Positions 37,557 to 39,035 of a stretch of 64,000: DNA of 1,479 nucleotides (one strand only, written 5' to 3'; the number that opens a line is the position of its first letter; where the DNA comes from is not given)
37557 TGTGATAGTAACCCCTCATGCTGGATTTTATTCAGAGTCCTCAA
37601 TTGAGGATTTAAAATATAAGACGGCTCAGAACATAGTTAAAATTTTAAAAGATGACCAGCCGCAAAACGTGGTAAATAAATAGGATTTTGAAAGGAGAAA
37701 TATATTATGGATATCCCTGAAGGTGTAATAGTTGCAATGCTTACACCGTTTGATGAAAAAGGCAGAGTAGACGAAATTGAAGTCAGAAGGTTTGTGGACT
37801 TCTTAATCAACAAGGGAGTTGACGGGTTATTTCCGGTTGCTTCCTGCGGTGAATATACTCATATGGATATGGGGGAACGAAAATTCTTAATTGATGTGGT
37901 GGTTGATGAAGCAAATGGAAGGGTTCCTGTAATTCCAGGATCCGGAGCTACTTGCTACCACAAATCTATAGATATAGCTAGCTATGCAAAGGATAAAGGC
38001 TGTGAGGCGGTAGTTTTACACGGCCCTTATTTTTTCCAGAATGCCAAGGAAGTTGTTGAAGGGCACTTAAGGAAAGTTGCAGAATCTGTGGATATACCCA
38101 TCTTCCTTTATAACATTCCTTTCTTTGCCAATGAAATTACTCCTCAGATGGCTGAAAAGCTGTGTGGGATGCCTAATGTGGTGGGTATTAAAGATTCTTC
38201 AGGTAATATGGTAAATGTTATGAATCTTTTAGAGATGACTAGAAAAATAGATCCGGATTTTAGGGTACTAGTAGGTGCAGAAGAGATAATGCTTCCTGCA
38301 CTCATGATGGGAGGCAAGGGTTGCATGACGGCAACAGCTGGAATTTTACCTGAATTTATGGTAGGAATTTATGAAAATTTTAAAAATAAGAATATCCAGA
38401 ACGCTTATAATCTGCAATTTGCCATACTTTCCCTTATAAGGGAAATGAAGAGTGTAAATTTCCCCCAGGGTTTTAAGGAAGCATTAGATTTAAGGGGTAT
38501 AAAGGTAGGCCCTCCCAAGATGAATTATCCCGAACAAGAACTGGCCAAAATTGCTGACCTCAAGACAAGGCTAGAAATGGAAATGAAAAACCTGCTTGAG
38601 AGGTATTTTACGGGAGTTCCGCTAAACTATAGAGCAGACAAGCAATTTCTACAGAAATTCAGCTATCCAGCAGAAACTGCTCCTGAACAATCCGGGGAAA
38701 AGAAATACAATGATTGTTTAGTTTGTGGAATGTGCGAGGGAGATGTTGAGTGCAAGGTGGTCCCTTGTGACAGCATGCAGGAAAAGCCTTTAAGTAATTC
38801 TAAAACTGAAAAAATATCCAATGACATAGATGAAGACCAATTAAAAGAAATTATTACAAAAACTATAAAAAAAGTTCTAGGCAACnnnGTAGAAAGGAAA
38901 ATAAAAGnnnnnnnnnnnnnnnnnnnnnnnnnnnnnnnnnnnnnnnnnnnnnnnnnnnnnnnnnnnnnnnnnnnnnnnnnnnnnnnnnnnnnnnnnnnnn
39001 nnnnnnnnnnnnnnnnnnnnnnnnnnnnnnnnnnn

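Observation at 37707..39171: Class I (DHDPS-type) aldolase with an encapsulation-peptide-like C-terminal helix, co-transcribed with a solitary BMC-H shell gene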

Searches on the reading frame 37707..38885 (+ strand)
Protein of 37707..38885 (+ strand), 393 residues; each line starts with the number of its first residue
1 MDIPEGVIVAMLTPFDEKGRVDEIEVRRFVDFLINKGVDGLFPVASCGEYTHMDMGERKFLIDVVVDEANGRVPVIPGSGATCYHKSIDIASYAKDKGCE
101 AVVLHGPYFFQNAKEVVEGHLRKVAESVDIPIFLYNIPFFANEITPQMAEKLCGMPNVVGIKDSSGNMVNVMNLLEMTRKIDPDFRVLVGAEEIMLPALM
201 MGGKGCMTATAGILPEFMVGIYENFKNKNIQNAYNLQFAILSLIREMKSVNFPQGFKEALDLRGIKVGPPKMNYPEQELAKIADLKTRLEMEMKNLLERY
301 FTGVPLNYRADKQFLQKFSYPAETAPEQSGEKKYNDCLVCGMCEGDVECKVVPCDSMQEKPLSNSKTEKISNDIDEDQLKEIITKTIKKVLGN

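Call 4: search_protein_families(library=pfam, proteins=[window:37707-38885:+], max_evalue=0.01)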
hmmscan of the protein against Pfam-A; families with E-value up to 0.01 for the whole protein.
window:37707-38885:+ (393 aa): 1 family
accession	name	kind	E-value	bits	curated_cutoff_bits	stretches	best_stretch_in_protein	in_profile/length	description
PF00701.28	DHDPS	-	1.1e-63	215.1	22.1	1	5-269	3-265/289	Dihydrodipicolinate synthetase family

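Call 7: find_homologous_proteins(query=window:37707-38885:+)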
Query window:37707-38885:+ (393 aa): 1221 proteins with E <= 0.001 among 4708 candidates; the best 120 are listed.
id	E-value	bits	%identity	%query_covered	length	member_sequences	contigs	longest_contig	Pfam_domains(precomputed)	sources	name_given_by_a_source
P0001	9.6e-264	892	100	100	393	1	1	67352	PF00701.29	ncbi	-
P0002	4.5e-260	880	98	100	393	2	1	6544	PF00701.29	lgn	-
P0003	2.9e-228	775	86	100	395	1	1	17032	PF00701.29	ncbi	-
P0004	3.1e-211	719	79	100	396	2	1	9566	PF00701.29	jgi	-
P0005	7.6e-210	715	79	100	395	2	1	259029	PF00701.29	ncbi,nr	ncbi:MAG: dihydrodipicolinate synthase family protein [Actinomycetota bacterium]|nr:dihydrodipicolin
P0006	1.1e-207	708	79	100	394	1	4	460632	PF00701.29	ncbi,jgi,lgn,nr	ncbi:MAG: dihydrodipicolinate synthase family protein [Actinomycetota bacterium]|nr:dihydrodipicolin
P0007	6.2e-207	705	77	100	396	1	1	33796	PF00701.29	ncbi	ncbi:MAG: dihydrodipicolinate synthase family protein [Actinomycetota bacterium]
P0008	3.8e-204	696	77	100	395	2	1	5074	PF00701.29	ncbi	-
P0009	1.1e-202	691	76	99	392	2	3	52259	PF00701.29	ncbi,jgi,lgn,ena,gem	-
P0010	4.9e-202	689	75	100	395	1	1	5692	PF00701.29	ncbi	-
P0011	1.6e-196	671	74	99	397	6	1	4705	PF00701.29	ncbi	-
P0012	1.8e-184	631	70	99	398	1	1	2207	PF00701.29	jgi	jgi:dihydrodipicolinate synthase/N-acetylneuraminate lyase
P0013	8.0e-182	623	76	88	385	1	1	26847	PF00701.29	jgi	jgi:dihydrodipicolinate synthase/N-acetylneuraminate lyase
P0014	6.8e-181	620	69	100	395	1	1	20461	PF00701.29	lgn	-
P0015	1.2e-180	619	69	99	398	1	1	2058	PF00701.29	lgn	-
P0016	2.6e-179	614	69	99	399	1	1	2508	PF00701.29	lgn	-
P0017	4.8e-178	610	69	100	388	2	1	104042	PF00701.29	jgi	jgi:dihydrodipicolinate synthase/N-acetylneuraminate lyase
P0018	6.2e-177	607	69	99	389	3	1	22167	PF00701.29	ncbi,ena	-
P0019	3.9e-175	601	67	99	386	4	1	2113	PF00701.29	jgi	-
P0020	1.1e-174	599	66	100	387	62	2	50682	PF00701.29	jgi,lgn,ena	-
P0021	1.7e-174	599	66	99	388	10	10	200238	PF00701.29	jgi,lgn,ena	-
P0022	1.6e-173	595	67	98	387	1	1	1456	PF00701.29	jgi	-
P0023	2.4e-173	595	67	100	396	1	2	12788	PF00701.29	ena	-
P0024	2.5e-173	595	67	100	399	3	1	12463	PF00701.29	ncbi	-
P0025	2.9e-173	594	66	100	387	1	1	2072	PF00701.29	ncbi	-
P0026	4.3e-173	594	66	99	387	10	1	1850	PF00701.29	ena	-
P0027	1.4e-172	592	66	99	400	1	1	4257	PF00701.29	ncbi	-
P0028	2.2e-172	592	66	100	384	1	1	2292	PF00701.29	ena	-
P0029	2.4e-172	591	65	100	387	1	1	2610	PF00701.29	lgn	-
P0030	2.7e-172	591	66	99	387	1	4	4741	PF00701.29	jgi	-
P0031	3.7e-172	591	65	100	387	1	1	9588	PF00701.29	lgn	-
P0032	4.0e-172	591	65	100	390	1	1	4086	PF00701.29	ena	-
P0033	4.3e-172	591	65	100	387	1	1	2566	PF00701.29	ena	-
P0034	1.4e-171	589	65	99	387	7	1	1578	PF00701.29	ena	-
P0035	2.7e-171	588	66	100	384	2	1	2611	PF00701.29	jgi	jgi:dihydrodipicolinate synthase/N-acetylneuraminate lyase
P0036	4.6e-171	587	65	100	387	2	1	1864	PF00701.29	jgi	jgi:N-acetylneuraminate lyase/4-hydroxy-tetrahydrodipicolinate synthase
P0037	1.1e-169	583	65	100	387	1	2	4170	PF00701.29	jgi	-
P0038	1.1e-169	583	64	99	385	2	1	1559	PF00701.29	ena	-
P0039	1.1e-169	583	64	100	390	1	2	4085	PF00701.29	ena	-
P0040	2.0e-169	582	64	99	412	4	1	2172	PF00701.29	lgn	-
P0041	2.0e-169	582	65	99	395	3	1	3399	PF00701.29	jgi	jgi:dihydrodipicolinate synthase/N-acetylneuraminate lyase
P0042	5.2e-169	580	64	99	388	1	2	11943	PF00701.29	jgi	-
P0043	1.5e-167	576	63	100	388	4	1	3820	PF00701.29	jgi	-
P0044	3.2e-167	575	64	100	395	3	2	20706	PF00701.29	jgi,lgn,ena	-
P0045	6.4e-167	574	67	98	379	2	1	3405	PF00701.29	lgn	-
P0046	8.1e-167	573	66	97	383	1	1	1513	PF00701.29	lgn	-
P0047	1.0e-166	573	65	99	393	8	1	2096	PF00701.29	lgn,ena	-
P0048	4.3e-166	571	71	88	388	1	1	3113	PF00701.29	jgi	jgi:dihydrodipicolinate synthase/N-acetylneuraminate lyase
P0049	5.1e-166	571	65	99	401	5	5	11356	PF00701.29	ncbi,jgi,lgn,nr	ncbi:MAG: dihydrodipicolinate synthase family protein [Actinobacteria bacterium]|nr:dihydrodipicolin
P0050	2.1e-165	569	64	100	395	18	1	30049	PF00701.29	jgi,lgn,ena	-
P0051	2.8e-165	568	65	98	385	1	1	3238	PF00701.29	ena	-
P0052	1.7e-164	566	66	98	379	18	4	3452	PF00701.29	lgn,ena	-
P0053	2.7e-164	565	65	99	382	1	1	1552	PF00701.29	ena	-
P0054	4.5e-164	564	63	99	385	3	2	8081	PF00701.29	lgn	-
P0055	5.7e-164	564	70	88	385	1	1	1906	PF00701.29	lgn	-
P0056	5.1e-163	561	65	99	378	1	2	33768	PF00701.29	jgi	-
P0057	6.6e-163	560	63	99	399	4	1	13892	PF00701.29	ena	-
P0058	4.2e-162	558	73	84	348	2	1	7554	PF00701.29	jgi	-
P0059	7.5e-162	557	65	98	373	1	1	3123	PF00701.29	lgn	-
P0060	1.0e-160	553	66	97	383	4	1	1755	PF00701.29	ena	-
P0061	2.0e-159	549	62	99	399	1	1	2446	PF00701.29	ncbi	-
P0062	3.0e-159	548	61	99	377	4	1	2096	PF00701.29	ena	-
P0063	4.3e-159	548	63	99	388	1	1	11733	PF00701.29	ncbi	ncbi:MAG: dihydrodipicolinate synthase family protein [Bacteroidota bacterium]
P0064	5.0e-158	544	61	100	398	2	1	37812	PF00701.29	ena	-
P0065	4.3e-157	541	67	88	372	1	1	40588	PF00701.29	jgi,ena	-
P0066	8.4e-157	540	63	100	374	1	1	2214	PF00701.29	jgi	-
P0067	1.5e-156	539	68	88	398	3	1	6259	PF00701.29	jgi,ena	-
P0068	1.7e-156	539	61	99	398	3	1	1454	PF00701.29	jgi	jgi:dihydrodipicolinate synthase/N-acetylneuraminate lyase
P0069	2.5e-156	539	64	97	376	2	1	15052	PF00701.29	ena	-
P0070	6.7e-156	537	60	99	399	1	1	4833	PF00701.29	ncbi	ncbi:MAG: dihydrodipicolinate synthase family protein [Candidatus Humimicrobiaceae bacterium]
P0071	1.0e-155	537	60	100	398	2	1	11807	PF00701.29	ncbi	ncbi:MAG: dihydrodipicolinate synthase family protein [Candidatus Humimicrobiaceae bacterium]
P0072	1.3e-155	536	61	99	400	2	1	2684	PF00701.29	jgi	jgi:4-hydroxy-tetrahydrodipicolinate synthase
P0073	3.1e-155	535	66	89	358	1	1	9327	PF00701.29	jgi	jgi:dihydrodipicolinate synthase/N-acetylneuraminate lyase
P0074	4.1e-155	535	61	99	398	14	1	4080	PF00701.29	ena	-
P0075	5.1e-155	534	61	99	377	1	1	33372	PF00701.29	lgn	-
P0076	1.2e-154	533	62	99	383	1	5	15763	PF00701.29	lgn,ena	-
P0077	3.1e-153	529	66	88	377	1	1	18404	PF00701.29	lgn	-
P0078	4.2e-153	528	71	81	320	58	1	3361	PF00701.29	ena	-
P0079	2.8e-152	525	59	100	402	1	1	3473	PF00701.29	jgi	jgi:dihydrodipicolinate synthase/N-acetylneuraminate lyase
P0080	3.2e-152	525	59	99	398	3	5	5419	PF00701.29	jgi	jgi:dihydrodipicolinate synthase/N-acetylneuraminate lyase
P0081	3.3e-152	525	59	99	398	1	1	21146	PF00701.29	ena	-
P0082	2.7e-150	519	61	99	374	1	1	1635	PF00701.29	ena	-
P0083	1.1e-148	514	72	79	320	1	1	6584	PF00701.29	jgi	jgi:dihydrodipicolinate synthase/N-acetylneuraminate lyase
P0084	1.3e-148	513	59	99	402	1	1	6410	PF00701.29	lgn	-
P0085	2.6e-148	512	74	77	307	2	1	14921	PF00701.29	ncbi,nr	ncbi:MAG: dihydrodipicolinate synthase family protein, partial [Cyanobacteria bacterium]|nr:dihydrod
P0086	1.8e-147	510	85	66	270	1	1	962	PF00701.29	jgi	-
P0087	1.9e-145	503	63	88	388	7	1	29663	PF00701.29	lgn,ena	-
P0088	6.5e-142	491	64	88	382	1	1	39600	PF00701.29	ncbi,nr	ncbi:MAG: dihydrodipicolinate synthase family protein [Actinobacteria bacterium]|nr:dihydrodipicolin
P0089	7.4e-142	491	68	80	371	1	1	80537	PF00701.29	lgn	-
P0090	2.8e-141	489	61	88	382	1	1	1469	PF00701.29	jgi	-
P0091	5.4e-141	488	61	97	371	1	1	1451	PF00701.29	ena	-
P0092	8.3e-140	484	68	80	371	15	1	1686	PF00701.29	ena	-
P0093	2.9e-139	483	60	90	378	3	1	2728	PF00701.29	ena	-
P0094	7.1e-139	481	59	97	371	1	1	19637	PF00701.29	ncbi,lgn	-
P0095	8.1e-139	481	62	89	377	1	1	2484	PF00701.29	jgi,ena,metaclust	metaclust:\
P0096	8.3e-139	481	83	65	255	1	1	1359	PF00701.29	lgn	-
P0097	9.6e-139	481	59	95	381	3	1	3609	PF00701.29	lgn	-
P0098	4.6e-137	475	67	80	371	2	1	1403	PF00701.29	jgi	-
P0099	1.8e-136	473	64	83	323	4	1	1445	PF00701.29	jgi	jgi:dihydrodipicolinate synthase/N-acetylneuraminate lyase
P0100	1.5e-135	470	67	78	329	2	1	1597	PF00701.29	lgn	-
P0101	1.5e-135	470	60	88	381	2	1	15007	PF00701.29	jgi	jgi:dihydrodipicolinate synthase/N-acetylneuraminate lyase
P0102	1.1e-134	468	61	88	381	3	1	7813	PF00701.29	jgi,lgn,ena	-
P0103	2.4e-134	466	56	98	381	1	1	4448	PF00701.29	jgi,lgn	-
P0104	8.8e-134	465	55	98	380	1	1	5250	PF00701.29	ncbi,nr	ncbi:MAG: dihydrodipicolinate synthase family protein [Actinobacteria bacterium]|nr:dihydrodipicolin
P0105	3.2e-132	459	63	85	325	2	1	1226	PF00701.29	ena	-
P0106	2.0e-129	450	70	71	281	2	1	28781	PF00701.29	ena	-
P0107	9.5e-128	445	77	64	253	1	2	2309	PF00701.29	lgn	-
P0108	3.3e-127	443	75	64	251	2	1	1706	PF00701.29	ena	-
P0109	2.0e-126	440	78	61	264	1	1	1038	PF00701.29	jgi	jgi:N-acetylneuraminate lyase/4-hydroxy-tetrahydrodipicolinate synthase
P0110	3.8e-96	341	51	77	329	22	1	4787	PF00701.29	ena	-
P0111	2.1e-95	338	55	68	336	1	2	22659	PF00701.29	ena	-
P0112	3.8e-95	337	67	60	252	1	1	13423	PF00701.29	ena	-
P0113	8.7e-95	336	51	73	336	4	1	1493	PF00701.29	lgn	-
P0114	9.5e-95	336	58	68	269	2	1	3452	PF00701.29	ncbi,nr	ncbi:MAG: dihydrodipicolinate synthase family protein, partial [Actinobacteria bacterium]|nr:dihydro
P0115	8.4e-94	333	50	75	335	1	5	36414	PF00701.29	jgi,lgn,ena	-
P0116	2.1e-93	332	51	75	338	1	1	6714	PF00701.29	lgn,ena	-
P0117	9.9e-92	326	50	75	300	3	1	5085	PF00701.29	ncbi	ncbi:MAG: dihydrodipicolinate synthase family protein [Eubacteriales bacterium]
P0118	5.3e-90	320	76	46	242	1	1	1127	PF01558.26,PF00701.29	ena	-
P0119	9.4e-90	320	51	70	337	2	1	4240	PF00701.29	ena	-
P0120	6.8e-89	317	50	73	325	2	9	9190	PF00701.29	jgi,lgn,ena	-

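Call 14: find_encoding_contigs(protein=P0006, flank=10000, max_places=3)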
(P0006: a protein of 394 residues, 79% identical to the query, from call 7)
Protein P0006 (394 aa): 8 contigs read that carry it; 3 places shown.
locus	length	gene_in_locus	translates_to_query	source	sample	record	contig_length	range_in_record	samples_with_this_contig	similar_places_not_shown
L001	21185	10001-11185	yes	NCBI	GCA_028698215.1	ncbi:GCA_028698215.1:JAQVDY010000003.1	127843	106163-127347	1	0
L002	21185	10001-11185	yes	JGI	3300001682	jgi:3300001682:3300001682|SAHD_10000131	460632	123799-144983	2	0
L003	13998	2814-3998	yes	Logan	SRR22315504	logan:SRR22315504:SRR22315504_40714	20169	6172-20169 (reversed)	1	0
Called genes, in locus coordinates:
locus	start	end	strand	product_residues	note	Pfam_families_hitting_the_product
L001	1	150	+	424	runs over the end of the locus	PF13393:tRNA-synt_His, PF01409:tRNA-synt_2d (faint), PF00587:tRNA-synt_2b, PF03129:HGTP_anticodon (weak)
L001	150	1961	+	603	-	PF01336:tRNA_anti-codon, PF00152:tRNA-synt_2, PF01409:tRNA-synt_2d (faint), PF02938:GAD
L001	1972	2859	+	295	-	PF00701:DHDPS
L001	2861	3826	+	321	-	PF00389:2-Hacid_dh, PF02826:2-Hacid_dh_C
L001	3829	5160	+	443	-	PF00370:FGGY_N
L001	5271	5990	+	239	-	PF00392:GntR, PF07729:FCD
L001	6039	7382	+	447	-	PF02952:Fucose_iso_C (weak)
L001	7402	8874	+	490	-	PF00171:Aldedh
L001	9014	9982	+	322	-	PF00389:2-Hacid_dh, PF02826:2-Hacid_dh_C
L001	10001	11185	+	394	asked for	PF00701:DHDPS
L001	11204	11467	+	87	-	PF00936:BMC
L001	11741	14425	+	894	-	PF01411:tRNA-synt_2c, PF07973:tRNA_SAD, PF02272:DHHA1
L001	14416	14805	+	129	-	PF03652:RuvX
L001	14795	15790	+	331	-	PF02618:YceG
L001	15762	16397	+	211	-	PF01596:Methyltransf_3, PF01135:PCMT (weak), PF13847:Methyltransf_31, PF08242:Methyltransf_12 (weak), PF13578:Methyltransf_24, PF13649:Methyltransf_25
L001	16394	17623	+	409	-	PF01136:Peptidase_U32, PF16325:Peptidase_U32_C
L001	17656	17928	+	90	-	PF00708:Acylphosphatase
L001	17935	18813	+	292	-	PF08501:Shikimate_dh_N, PF01488:Shikimate_DH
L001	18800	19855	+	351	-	PF00437:T2SSE, PF13555:AAA_29 (faint)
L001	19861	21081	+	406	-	PF28597:T2SSF_N, PF00482:T2SSF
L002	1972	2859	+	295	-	PF00701:DHDPS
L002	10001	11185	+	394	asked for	PF00701:DHDPS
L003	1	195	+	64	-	?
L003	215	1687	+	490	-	PF00171:Aldedh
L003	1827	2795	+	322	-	PF00389:2-Hacid_dh, PF02826:2-Hacid_dh_C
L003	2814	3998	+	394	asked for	PF00701:DHDPS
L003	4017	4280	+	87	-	PF00936:BMC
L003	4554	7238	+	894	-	PF01411:tRNA-synt_2c, PF07973:tRNA_SAD, PF02272:DHHA1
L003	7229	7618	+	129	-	PF03652:RuvX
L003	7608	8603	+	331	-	PF02618:YceG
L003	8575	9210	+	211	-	PF01596:Methyltransf_3, PF01135:PCMT (weak), PF13847:Methyltransf_31, PF08242:Methyltransf_12 (weak), PF13578:Methyltransf_24, PF13649:Methyltransf_25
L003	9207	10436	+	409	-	PF01136:Peptidase_U32, PF16325:Peptidase_U32_C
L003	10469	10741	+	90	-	PF00708:Acylphosphatase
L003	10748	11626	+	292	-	PF08501:Shikimate_dh_N, PF01488:Shikimate_DH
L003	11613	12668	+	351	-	PF00437:T2SSE, PF13555:AAA_29 (faint)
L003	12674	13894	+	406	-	PF28597:T2SSF_N, PF00482:T2SSF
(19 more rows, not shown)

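Call 16: find_encoding_contigs(protein=P0021, flank=10000, max_places=2)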
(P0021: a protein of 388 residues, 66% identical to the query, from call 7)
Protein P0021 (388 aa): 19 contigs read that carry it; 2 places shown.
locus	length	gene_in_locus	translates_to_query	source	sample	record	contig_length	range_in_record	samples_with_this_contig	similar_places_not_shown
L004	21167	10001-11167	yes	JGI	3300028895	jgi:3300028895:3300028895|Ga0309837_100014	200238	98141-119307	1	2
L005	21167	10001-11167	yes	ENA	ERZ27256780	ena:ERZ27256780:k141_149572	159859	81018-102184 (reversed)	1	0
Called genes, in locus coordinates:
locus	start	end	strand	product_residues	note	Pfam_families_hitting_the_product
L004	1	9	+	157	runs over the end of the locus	-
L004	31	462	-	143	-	PF22381:Staph_reg_Sar_Rot, PF01047:MarR, PF12802:MarR_2, PF13412:HTH_24 (faint), PF13463:HTH_27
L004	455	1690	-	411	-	PF12704:MacB_PCD, PF02687:FtsX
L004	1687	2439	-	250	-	PF00005:ABC_tran, PF13304:AAA_21 (faint)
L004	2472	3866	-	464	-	PF25990:Beta-barrel_YknX, PF25967:RND-MFP_C (weak), PF25989:YknX_C (weak)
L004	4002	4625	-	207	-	PF02660:G3P_acyltransf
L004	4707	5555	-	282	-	PF02645:DegV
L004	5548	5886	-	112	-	PF07343:DUF1475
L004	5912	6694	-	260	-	PF06966:DUF1295, PF02544:Steroid_dh, PF04191:PEMT (weak), PF04140:ICMT (weak)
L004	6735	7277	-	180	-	-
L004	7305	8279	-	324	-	PF14249:Tocopherol_cycl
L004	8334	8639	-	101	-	PF03319:EutN_CcmL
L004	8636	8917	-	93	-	PF03319:EutN_CcmL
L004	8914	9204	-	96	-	PF03319:EutN_CcmL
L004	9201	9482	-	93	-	PF03319:EutN_CcmL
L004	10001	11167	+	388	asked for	PF00701:DHDPS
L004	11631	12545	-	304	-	PF00701:DHDPS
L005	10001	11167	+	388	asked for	PF00701:DHDPS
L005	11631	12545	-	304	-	PF00701:DHDPS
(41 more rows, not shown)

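Call 17: find_encoding_contigs(protein=P0089, flank=10000, max_places=2)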
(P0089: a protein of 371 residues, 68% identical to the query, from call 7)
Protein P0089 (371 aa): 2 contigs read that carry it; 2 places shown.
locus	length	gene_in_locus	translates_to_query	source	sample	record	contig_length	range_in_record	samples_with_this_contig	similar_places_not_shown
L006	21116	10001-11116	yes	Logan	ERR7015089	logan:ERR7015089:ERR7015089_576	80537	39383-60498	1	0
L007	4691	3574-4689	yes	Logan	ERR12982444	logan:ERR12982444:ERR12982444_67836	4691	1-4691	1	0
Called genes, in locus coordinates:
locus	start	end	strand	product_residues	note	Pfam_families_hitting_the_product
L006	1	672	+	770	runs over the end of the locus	PF00534:Glycos_transf_1 (weak)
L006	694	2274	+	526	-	PF00535:Glycos_transf_2, PF10111:Glyco_tranf_2_2 (faint), PF13641:Glyco_tranf_2_3 (weak)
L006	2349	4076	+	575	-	PF00534:Glycos_transf_1, PF13692:Glyco_trans_1_4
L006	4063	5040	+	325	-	PF00535:Glycos_transf_2, PF13641:Glyco_tranf_2_3, PF10111:Glyco_tranf_2_2, PF13712:Glyco_tranf_2_5, PF13632:Glyco_trans_2_3 (weak)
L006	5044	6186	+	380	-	PF00535:Glycos_transf_2, PF13632:Glyco_trans_2_3 (weak)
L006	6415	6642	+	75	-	-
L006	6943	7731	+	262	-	PF00106:adh_short, PF08659:KR, PF08643:DUF1776 (weak), PF13561:adh_short_C2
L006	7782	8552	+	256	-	PF00753:Lactamase_B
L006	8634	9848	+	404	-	PF02746:MR_MLE_N, PF13378:MR_MLE_C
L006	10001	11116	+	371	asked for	PF00701:DHDPS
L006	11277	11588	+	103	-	PF04341:DUF485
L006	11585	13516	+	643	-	PF00474:SSF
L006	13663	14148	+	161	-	PF02001:DUF134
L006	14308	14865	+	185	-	PF01613:Flavin_Reduct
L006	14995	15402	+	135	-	PF17253:DUF5320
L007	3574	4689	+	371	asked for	PF00701:DHDPS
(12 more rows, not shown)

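Call 18: find_encoding_contigs(protein=P0115, flank=10000, max_places=2)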
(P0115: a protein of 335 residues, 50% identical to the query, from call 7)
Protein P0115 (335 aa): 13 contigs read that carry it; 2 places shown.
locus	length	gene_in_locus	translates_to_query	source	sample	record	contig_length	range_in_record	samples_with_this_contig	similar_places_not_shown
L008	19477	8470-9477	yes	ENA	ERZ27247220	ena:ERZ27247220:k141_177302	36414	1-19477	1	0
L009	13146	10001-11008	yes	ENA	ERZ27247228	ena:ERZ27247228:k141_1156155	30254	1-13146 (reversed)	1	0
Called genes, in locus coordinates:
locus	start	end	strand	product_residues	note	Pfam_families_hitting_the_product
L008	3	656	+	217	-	?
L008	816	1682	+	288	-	PF01012:ETF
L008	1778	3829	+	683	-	PF13183:Fer4_8 (weak), PF13237:Fer4_10 (weak), PF02754:CCG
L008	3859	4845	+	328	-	PF01012:ETF, PF00766:ETF_alpha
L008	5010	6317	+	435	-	PF00202:Aminotran_3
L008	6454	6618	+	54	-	-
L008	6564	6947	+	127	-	PF02596:DUF169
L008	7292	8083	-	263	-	PF13489:Methyltransf_23, PF13847:Methyltransf_31, PF08241:Methyltransf_11, PF08242:Methyltransf_12, PF13649:Methyltransf_25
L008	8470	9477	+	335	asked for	PF00701:DHDPS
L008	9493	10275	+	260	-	PF00596:Aldolase_II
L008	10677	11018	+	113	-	-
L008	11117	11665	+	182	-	-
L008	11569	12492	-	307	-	PF01479:S4, PF00849:PseudoU_synth_2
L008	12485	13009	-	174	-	PF01252:Peptidase_A8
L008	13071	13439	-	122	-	PF01258:zf-dskA_traR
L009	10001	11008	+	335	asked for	PF00701:DHDPS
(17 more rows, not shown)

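Call 24: find_homologous_proteins(query=A2, max_evalue=0.00001)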
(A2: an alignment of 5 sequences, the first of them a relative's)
Query A2 (5 sequences) (101 aa, profile of the alignment): 374 proteins with E <= 0.00001 among 1190 candidates; the best 120 are listed.
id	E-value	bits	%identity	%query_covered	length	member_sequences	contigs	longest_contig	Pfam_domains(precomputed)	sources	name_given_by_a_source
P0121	9.7e-33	130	99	100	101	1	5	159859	PF03319.20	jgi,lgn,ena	-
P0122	1.1e-32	130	100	100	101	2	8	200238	PF03319.20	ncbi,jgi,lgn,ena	-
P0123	2.7e-32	128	87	100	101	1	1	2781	PF03319.20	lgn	-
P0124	3.1e-32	128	87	100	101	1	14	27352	PF03319.20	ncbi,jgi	jgi:microcompartment protein CcmK/EutM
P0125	5.9e-32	127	78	99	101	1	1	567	PF03319.20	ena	-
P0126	8.7e-32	127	24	84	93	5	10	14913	PF03319.20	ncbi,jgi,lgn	jgi:microcompartment protein CcmK/EutM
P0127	1.1e-31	126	27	84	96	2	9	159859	PF03319.20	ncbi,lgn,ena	-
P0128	1.6e-31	126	82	99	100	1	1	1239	PF03319.20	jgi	jgi:microcompartment protein CcmK/EutM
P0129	1.9e-31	126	91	100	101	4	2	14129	PF03319.20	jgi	jgi:microcompartment protein CcmK/EutM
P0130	1.9e-31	126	39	82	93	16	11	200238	PF03319.20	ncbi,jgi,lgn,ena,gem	-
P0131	1.9e-31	126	81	99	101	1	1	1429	PF03319.20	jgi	jgi:ethanolamine utilization protein EutN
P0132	3.2e-31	125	82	99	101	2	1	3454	PF03319.20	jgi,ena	jgi:ethanolamine utilization protein EutN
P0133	5.2e-31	124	81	93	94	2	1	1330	PF03319.20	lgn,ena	-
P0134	5.5e-31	124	26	84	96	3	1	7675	PF03319.20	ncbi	-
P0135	5.9e-31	124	80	99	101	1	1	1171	PF03319.20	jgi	jgi:ethanolamine utilization protein EutN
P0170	2.5e-28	116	73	93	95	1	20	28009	PF03319.20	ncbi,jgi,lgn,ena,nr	ncbi:MAG: EutN/CcmL family microcompartment protein [Actinobacteria bacterium]|jgi:ethanolamine util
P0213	1.3e-27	113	39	84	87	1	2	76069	PF03319.20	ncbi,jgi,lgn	-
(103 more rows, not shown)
